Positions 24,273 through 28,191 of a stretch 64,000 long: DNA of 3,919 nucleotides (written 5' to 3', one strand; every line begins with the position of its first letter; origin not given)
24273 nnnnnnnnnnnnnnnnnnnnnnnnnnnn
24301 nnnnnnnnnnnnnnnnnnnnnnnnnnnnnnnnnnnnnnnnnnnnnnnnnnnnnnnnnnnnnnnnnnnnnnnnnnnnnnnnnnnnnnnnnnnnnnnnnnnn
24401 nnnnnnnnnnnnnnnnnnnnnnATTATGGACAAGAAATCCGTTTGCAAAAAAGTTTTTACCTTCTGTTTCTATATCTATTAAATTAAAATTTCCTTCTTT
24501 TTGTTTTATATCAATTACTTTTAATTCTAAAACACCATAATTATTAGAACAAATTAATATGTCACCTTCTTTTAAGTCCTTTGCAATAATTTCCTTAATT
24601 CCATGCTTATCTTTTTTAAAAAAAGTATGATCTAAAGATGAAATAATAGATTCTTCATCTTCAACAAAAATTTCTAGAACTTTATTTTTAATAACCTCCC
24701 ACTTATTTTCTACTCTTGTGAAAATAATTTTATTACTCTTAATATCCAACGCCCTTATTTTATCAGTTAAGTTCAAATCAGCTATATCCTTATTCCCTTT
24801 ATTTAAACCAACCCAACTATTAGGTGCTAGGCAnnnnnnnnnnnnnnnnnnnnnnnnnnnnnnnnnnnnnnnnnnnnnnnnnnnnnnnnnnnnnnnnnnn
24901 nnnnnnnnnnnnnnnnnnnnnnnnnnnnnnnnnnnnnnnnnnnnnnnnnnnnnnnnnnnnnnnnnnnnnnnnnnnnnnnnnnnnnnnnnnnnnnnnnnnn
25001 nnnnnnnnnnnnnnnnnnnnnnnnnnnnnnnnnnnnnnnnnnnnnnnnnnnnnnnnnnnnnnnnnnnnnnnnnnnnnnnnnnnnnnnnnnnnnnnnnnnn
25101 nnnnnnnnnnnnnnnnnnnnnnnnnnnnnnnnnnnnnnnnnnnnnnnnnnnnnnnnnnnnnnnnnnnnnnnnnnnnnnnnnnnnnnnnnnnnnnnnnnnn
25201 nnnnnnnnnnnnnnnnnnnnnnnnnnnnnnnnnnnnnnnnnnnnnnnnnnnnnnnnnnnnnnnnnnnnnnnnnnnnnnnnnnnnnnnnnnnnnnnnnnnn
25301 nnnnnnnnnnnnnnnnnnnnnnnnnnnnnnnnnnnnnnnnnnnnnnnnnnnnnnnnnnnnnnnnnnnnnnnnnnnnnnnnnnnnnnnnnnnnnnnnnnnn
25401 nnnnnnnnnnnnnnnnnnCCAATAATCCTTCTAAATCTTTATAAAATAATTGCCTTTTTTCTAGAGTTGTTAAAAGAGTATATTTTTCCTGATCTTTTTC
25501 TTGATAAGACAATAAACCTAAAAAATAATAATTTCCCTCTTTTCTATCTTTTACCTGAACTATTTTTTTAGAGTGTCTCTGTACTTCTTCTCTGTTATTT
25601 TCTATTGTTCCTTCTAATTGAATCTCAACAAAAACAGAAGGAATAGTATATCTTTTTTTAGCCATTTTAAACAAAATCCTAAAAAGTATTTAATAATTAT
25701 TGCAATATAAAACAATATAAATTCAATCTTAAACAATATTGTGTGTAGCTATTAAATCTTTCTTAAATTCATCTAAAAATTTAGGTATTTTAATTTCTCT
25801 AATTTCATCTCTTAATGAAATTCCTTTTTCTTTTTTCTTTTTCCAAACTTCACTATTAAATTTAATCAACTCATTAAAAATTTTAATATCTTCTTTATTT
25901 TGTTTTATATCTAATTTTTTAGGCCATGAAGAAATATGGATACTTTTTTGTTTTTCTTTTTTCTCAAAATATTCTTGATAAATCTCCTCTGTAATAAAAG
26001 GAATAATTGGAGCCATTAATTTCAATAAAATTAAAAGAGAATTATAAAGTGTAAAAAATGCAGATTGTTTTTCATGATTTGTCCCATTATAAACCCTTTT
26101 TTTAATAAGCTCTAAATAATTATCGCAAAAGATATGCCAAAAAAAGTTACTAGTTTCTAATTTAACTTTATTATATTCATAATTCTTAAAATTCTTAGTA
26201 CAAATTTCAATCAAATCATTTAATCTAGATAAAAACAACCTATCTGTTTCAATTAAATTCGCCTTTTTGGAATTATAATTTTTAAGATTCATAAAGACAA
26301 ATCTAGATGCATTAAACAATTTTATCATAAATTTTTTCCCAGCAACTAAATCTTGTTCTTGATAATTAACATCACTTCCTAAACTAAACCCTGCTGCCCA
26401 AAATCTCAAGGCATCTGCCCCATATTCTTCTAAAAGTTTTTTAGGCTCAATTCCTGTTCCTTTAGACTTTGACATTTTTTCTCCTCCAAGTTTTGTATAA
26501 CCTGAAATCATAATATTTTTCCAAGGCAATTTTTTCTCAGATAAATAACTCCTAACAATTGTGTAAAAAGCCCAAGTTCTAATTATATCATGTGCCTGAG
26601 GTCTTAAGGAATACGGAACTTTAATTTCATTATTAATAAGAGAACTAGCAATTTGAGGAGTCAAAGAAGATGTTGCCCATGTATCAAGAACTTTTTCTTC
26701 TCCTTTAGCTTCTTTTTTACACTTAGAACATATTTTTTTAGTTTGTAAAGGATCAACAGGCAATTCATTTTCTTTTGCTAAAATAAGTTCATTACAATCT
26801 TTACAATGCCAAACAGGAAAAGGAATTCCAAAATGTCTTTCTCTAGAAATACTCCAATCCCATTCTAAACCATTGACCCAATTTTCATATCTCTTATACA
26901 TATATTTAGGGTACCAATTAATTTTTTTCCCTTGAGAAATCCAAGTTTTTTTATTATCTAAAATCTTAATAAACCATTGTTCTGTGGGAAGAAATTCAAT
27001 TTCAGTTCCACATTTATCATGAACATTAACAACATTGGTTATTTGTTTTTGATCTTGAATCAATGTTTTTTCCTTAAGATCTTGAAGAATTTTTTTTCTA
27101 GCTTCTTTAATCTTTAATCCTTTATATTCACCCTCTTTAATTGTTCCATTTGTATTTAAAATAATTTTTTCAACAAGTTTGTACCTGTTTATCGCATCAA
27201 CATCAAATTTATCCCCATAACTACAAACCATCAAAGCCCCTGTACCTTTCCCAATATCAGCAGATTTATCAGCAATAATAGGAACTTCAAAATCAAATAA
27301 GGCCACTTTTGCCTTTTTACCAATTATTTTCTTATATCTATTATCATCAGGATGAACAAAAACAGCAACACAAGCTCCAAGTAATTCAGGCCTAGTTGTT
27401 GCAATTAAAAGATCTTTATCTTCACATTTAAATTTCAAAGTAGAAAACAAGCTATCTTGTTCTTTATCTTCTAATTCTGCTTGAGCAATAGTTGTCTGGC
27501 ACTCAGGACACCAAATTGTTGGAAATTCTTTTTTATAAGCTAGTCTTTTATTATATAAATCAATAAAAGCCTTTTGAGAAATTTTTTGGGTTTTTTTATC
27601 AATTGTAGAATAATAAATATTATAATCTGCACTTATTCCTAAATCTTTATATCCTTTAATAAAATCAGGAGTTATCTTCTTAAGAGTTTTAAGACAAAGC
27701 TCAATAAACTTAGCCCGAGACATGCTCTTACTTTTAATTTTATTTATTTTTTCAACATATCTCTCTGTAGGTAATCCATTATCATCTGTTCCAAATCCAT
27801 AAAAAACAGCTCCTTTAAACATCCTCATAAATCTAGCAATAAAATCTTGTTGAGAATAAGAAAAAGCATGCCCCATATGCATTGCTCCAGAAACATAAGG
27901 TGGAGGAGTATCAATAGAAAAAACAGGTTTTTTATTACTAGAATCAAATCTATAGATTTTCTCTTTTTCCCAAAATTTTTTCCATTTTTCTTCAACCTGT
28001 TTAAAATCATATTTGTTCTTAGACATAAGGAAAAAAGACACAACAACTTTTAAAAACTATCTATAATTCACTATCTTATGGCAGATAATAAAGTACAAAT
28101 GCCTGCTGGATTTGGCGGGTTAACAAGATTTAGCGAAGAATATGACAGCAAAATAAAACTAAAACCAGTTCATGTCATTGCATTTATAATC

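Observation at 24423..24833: Mini-intein inserted in the catalytic GGQ loop of release factor aRF1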

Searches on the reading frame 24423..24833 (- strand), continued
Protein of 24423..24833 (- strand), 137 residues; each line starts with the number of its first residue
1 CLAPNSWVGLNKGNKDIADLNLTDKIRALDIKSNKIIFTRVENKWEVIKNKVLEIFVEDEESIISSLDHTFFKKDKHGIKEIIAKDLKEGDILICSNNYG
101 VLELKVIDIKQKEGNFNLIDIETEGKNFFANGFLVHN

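Call 70: search_protein_families(library=ncbifam, proteins=[L167:7610-9952:+], max_evalue=0.00001)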
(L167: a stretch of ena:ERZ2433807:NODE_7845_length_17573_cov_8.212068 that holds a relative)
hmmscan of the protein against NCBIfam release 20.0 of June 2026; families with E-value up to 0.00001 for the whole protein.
L167:7610-9952:+ (781 aa): 17 families
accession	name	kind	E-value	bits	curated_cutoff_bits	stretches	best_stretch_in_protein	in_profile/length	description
NF009687.0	PRK13208.1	equivalog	4.9e-271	901.4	738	1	4-762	3-759/801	valine--tRNA ligase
TIGR00422.1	valS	equivalog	4.2e-203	676.8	612.1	1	14-763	8-756/863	valine--tRNA ligase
NF004349.1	PRK05729.1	equivalog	2e-155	519.3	704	1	14-765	7-742/860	valine--tRNA ligase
NF000540.1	alt_ValS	exception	6.3e-147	490.8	900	1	13-749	6-781/827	valine--tRNA ligase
TIGR00392.1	ileS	equivalog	1.2e-124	417.4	621.4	2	263-764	312-841/861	isoleucine--tRNA ligase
NF011492.0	PRK14900.1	equivalog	2.1e-120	403.4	1783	1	13-716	15-713/1044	valine--tRNA ligase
NF000258.1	MupB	exception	7.8e-80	269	1900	2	262-763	296-810/1033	mupirocin-resistant isoleucine--tRNA ligase MupB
NF000257.1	MupA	exception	3.5e-67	227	1900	2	275-735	305-785/1024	mupirocin-resistant isoleucine--tRNA ligase MupA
NF008957.0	PRK12300.1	subfamily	8.9e-67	225.8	677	3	11-243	4-241/946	leucine--tRNA ligase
NF040702.1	ileS_w_GNAT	exception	6.1e-62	209.5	1999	2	252-716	482-962/1100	isoleucine--tRNA ligase, N-acetyltransferase domain-containing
TIGR00395.1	leuS_arch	equivalog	9.9e-61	205.8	648.5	2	16-243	3-235/938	leucine--tRNA ligase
TIGR00396.1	leuS_bact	equivalog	1.8e-57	195.1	548.4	2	14-198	4-168/843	leucine--tRNA ligase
TIGR00398.1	metG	equivalog_domain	2.4e-42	145.4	336.35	2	42-203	2-138/530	methionine--tRNA ligase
NF001100.0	PRK00133.1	equivalog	4.9e-36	124.5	587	2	48-194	14-138/676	methionine--tRNA ligase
NF008900.0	PRK12267.1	equivalog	1.9e-34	119.2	598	2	464-713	223-479/648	methionine--tRNA ligase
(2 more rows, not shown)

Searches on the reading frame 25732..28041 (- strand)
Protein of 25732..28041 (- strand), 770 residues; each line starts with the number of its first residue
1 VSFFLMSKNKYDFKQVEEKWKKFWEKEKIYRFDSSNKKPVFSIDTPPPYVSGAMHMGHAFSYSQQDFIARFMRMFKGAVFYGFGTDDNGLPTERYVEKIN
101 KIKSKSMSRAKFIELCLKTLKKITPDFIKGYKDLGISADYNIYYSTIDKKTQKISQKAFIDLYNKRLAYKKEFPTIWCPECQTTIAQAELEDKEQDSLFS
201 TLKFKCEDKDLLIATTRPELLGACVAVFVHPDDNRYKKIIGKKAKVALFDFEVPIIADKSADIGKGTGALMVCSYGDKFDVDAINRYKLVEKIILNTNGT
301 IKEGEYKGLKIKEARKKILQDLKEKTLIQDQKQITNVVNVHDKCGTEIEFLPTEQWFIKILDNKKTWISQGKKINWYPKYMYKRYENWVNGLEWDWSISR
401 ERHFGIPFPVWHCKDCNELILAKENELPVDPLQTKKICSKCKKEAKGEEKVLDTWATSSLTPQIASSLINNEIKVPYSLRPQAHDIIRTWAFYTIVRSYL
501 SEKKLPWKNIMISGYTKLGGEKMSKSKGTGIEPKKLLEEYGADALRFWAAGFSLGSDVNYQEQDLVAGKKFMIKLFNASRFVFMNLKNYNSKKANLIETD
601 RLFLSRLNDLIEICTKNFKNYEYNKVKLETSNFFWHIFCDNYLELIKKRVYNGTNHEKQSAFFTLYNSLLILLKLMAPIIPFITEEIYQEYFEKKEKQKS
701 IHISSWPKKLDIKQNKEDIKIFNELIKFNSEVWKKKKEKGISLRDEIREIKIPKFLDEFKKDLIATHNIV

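Call 70: search_protein_families(library=ncbifam, proteins=[window:25732-28041:-], max_evalue=0.00001)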
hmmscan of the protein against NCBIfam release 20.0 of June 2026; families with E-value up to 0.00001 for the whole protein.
window:25732-28041:- (770 aa): 17 families
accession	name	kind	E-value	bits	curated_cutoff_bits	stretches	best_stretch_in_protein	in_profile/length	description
NF009687.0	PRK13208.1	equivalog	1.9e-291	968.9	738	1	8-769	7-783/801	valine--tRNA ligase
TIGR00422.1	valS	equivalog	5.6e-209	696.3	612.1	1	8-750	2-755/863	valine--tRNA ligase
NF000540.1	alt_ValS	exception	5e-205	683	900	1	10-754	3-802/827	valine--tRNA ligase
NF004349.1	PRK05729.1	equivalog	2.1e-159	532.4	704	1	9-748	2-737/860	valine--tRNA ligase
NF011492.0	PRK14900.1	equivalog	2e-111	373.6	1783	1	10-753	12-770/1044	valine--tRNA ligase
TIGR00392.1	ileS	equivalog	4.4e-107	359.3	621.4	2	303-757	371-854/861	isoleucine--tRNA ligase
NF008957.0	PRK12300.1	subfamily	4.3e-58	197.1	677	3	10-242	3-248/946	leucine--tRNA ligase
TIGR00395.1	leuS_arch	equivalog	3.6e-51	174.2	648.5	2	15-234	2-235/938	leucine--tRNA ligase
NF040702.1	ileS_w_GNAT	exception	1.3e-49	168.7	1999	2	250-710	490-972/1100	isoleucine--tRNA ligase, N-acetyltransferase domain-containing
TIGR00396.1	leuS_bact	equivalog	2.5e-47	161.6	548.4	2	11-194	1-171/843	leucine--tRNA ligase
NF000257.1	MupA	exception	4.5e-45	153.8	1900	2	305-718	346-785/1024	mupirocin-resistant isoleucine--tRNA ligase MupA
NF000258.1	MupB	exception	2.4e-42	144.8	1900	2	302-727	347-791/1033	mupirocin-resistant isoleucine--tRNA ligase MupB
TIGR00398.1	metG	equivalog_domain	3.9e-34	118.3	336.35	2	42-197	2-140/530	methionine--tRNA ligase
NF008900.0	PRK12267.1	equivalog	3.4e-26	91.9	598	2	39-194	4-144/648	methionine--tRNA ligase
NF001100.0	PRK00133.1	equivalog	2.5e-24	85.8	587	2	48-185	14-136/676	methionine--tRNA ligase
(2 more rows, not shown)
